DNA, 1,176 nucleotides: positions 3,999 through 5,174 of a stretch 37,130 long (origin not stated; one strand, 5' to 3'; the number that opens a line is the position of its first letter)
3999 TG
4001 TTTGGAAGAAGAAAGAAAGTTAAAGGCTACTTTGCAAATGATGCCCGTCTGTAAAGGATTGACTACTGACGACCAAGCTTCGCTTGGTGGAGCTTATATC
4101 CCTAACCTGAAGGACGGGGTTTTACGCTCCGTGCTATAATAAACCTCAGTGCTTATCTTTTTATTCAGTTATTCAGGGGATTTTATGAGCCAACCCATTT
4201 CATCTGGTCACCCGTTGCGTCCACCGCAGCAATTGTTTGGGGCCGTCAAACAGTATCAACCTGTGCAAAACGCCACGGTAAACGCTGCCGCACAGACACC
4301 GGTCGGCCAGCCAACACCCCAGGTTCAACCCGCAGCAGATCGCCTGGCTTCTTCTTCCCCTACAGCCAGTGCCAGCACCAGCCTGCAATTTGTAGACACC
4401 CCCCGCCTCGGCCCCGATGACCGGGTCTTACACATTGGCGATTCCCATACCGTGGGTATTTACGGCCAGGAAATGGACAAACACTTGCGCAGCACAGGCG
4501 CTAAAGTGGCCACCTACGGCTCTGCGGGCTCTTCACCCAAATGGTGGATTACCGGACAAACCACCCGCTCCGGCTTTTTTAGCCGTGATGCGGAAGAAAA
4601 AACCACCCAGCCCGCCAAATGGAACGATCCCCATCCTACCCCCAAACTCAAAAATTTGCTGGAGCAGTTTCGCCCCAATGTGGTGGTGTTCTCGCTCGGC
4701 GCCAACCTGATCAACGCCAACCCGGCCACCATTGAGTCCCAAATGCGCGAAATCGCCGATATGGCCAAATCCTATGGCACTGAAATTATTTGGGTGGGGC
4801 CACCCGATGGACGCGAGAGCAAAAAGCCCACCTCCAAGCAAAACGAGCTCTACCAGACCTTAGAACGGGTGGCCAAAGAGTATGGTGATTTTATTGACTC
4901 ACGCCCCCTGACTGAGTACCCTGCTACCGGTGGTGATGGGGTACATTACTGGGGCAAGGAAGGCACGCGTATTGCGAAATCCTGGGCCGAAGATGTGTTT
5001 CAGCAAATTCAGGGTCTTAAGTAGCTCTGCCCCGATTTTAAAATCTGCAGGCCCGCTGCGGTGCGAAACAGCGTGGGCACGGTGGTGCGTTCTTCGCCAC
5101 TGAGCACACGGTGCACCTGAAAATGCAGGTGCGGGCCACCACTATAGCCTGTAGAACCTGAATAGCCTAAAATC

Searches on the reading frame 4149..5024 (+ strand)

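Call 4: search_protein_families(library=pfam, proteins=[window:4149-5024:+], max_evalue=0.01)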
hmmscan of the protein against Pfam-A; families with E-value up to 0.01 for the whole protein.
window:4149-5024:+ (291 aa): 2 families
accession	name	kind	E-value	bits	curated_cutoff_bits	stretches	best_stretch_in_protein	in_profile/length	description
PF13472.12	Lipase_GDSL_2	-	4.9e-07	30.9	32.9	1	155-256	48-154/178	GDSL-like Lipase/Acylhydrolase family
PF04311.20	DUF459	-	8.8e-06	25.6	27.2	0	196-256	94-154/197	Protein of unknown function (DUF459)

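Call 6: search_protein_families(library=ncbifam, proteins=[window:4149-5024:+], max_evalue=0.01)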
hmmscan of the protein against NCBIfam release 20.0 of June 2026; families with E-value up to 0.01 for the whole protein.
window:4149-5024:+ (291 aa): 0 families
